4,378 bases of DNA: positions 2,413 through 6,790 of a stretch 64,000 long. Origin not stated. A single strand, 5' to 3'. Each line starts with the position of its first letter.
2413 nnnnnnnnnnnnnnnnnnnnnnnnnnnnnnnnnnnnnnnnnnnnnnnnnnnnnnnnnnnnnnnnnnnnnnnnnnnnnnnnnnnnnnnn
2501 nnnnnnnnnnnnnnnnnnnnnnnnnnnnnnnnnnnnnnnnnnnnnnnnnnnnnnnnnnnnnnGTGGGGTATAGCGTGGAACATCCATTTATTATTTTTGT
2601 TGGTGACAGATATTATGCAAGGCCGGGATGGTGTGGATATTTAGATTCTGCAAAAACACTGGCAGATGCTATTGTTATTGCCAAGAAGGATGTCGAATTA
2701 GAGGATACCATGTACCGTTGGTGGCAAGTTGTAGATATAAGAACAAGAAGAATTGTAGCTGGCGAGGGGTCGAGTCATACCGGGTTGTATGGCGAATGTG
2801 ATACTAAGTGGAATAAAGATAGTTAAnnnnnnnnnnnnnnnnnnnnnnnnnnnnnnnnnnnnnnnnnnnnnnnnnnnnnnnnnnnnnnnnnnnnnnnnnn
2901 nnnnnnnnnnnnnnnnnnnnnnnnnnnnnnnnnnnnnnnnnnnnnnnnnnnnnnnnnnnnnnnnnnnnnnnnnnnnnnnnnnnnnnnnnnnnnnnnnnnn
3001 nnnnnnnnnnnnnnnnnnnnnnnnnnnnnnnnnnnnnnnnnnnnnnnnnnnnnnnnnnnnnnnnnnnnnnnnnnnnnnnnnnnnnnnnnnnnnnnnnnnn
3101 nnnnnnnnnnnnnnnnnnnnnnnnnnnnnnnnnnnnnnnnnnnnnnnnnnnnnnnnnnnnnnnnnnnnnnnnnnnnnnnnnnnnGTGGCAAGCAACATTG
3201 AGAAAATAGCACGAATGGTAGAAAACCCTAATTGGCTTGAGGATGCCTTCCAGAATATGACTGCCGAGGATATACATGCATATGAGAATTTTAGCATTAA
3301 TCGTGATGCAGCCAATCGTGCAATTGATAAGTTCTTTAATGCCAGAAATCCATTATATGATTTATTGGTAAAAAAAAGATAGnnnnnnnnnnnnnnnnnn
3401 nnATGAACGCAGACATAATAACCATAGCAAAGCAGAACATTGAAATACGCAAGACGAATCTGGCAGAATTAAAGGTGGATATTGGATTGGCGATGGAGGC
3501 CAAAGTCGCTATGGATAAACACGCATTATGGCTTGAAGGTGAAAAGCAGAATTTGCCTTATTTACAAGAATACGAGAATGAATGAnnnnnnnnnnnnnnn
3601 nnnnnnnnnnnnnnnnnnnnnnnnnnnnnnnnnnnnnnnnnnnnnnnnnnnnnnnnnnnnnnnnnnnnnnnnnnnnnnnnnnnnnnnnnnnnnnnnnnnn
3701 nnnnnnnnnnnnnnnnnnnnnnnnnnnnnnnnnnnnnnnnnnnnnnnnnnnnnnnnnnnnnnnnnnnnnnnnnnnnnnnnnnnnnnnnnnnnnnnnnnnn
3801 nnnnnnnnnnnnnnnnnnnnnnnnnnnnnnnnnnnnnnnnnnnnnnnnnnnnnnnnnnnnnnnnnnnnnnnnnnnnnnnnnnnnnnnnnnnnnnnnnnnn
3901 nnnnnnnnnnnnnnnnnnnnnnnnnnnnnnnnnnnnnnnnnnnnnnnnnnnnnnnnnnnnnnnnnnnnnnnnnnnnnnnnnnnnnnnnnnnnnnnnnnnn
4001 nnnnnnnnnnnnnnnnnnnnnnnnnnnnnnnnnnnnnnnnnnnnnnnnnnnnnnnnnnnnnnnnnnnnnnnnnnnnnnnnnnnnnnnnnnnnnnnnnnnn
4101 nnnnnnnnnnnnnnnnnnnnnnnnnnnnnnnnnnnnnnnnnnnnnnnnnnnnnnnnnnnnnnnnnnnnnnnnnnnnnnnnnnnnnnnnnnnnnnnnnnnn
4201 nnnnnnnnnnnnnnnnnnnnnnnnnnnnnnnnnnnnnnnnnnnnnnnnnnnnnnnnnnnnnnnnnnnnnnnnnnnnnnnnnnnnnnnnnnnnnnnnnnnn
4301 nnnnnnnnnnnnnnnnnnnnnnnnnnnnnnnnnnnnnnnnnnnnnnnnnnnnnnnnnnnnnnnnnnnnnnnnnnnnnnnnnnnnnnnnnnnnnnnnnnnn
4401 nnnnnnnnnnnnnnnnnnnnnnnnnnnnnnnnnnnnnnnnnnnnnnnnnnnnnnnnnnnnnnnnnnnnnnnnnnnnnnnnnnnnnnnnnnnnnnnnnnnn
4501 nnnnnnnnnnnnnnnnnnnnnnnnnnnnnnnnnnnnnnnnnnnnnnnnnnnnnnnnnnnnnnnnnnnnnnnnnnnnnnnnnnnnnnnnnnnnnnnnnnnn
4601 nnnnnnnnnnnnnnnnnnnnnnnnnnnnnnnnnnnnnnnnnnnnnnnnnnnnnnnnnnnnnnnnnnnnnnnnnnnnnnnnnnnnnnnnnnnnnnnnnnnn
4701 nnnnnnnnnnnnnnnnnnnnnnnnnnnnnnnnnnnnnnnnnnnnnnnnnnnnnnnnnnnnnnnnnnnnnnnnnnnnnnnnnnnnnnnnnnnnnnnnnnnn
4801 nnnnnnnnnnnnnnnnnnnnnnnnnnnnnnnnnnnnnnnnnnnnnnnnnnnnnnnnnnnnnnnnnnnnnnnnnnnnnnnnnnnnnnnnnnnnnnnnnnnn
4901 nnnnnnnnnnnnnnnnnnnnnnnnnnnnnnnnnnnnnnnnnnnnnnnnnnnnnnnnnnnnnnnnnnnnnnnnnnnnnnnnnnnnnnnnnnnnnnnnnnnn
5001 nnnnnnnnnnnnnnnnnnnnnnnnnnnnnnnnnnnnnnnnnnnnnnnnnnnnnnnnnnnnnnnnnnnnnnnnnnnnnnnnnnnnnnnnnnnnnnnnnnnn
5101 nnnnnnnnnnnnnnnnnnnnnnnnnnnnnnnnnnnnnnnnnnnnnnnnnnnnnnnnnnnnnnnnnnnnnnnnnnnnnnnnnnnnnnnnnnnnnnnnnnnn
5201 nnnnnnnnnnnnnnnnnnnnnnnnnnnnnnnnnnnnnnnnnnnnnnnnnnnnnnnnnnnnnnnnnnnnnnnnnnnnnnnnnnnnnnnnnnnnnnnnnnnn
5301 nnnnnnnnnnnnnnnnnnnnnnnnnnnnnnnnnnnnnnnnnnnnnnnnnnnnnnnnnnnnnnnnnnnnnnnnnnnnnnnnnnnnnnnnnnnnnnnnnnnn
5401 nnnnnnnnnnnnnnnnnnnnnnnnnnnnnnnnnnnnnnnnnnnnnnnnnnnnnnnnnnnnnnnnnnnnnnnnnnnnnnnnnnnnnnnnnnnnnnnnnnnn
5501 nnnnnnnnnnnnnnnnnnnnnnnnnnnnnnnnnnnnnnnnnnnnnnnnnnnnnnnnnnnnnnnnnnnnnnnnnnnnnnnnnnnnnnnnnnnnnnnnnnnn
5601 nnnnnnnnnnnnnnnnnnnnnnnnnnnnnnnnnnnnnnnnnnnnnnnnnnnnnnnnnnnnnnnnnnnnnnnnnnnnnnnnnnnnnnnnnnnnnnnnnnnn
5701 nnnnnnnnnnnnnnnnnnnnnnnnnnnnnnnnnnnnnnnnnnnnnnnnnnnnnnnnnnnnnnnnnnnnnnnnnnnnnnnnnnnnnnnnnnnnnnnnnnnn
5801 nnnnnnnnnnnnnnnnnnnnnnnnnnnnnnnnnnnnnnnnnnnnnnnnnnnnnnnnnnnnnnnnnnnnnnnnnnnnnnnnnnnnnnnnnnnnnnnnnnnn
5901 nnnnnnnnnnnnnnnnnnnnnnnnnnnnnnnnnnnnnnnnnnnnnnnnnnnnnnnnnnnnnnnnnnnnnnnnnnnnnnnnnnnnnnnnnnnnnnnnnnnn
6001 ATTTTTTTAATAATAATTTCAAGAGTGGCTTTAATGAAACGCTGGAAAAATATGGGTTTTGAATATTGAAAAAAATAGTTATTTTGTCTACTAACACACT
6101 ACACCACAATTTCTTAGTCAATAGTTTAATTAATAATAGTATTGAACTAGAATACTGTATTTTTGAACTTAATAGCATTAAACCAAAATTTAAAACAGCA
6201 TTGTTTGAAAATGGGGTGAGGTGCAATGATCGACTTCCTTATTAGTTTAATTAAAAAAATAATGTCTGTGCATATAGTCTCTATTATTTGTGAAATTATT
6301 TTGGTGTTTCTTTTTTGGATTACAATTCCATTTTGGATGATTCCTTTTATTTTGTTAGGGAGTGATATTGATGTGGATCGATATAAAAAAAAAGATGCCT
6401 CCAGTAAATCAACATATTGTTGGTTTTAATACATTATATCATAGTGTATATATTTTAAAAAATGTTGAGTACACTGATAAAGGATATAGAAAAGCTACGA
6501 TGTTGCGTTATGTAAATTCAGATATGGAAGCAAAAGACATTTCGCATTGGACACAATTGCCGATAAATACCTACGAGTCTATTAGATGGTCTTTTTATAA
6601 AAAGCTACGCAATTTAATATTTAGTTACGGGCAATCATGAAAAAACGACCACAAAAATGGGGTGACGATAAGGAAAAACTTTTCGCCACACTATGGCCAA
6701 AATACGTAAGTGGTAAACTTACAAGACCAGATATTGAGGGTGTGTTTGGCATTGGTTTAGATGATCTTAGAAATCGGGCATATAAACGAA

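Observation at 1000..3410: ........(A/G)C motif family with start codons embedded; paralogous small ORFs begin M-G-Y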

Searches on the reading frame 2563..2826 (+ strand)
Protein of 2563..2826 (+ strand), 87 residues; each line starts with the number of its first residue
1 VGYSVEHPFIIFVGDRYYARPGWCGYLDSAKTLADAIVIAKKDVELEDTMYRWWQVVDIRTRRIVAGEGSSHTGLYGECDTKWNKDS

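Call 11: search_protein_families(library=pfam, proteins=[window:2563-2826:+], max_evalue=0.1)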
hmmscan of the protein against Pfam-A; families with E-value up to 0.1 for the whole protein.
window:2563-2826:+ (87 aa): 0 families

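Call 12: search_protein_families(library=phrogs, proteins=[window:2563-2826:+], max_evalue=0.01)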
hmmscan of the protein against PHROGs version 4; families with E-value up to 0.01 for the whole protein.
window:2563-2826:+ (87 aa): 1 family
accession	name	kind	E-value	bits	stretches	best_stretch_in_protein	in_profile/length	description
phrog_1411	-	unknown function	3.5e-09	37.8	1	7-67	65-126/129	-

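Call 26: find_homologous_proteins(query=window:2563-2826:+, max_evalue=0.01)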
Query window:2563-2826:+ (87 aa): 1 proteins with E <= 0.01 among 1 candidates.
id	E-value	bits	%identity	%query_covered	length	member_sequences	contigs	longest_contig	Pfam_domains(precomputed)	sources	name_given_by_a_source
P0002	7.4e-52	191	99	95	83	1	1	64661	PF26894.1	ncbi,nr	ncbi:MAG: hypothetical protein GY853_13175 [PVC group bacterium]|nr:hypothetical protein [PVC group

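Call 27: find_encoding_contigs(protein=P0002, flank=10000, max_places=6)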
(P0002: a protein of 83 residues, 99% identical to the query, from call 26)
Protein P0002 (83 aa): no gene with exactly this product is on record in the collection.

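Call 73: search_protein_families(library=ncbifam, proteins=[window:2575-2826:+], max_evalue=0.1)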
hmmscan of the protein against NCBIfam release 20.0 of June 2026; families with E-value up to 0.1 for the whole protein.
window:2575-2826:+ (83 aa): 0 families

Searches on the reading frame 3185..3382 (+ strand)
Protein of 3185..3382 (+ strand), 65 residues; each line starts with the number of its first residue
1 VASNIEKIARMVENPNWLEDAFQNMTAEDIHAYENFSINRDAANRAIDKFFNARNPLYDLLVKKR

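Call 11: search_protein_families(library=pfam, proteins=[window:3185-3382:+], max_evalue=0.1)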
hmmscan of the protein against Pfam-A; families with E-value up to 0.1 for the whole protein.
window:3185-3382:+ (65 aa): 1 family
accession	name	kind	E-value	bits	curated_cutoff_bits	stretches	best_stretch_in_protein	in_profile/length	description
PF13495.12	Phage_int_SAM_4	-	0.091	13.6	27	1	16-64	31-81/85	Phage integrase, N-terminal SAM-like domain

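Call 12: search_protein_families(library=phrogs, proteins=[window:3185-3382:+], max_evalue=0.01)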
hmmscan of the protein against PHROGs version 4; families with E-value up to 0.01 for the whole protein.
window:3185-3382:+ (65 aa): 0 families

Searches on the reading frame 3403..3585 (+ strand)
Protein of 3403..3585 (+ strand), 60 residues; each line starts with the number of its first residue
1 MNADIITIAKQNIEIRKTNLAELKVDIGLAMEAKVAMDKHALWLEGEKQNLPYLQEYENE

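Call 64: search_protein_families(library=pfam, proteins=[window:3403-3585:+], max_evalue=0.01)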
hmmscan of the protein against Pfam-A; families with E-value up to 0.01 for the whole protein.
window:3403-3585:+ (60 aa): 0 families

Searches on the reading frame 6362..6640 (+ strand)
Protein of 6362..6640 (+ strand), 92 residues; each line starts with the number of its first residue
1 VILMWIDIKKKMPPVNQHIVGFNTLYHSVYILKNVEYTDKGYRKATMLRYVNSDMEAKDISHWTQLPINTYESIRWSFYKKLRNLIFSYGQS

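Call 64: search_protein_families(library=pfam, proteins=[window:6362-6640:+], max_evalue=0.01)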
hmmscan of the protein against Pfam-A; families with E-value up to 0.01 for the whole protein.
window:6362-6640:+ (92 aa): 1 family
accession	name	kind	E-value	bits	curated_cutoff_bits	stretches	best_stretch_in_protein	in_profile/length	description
PF04448.17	DUF551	-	0.00025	22.3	22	1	5-67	2-64/68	Protein of unknown function (DUF551)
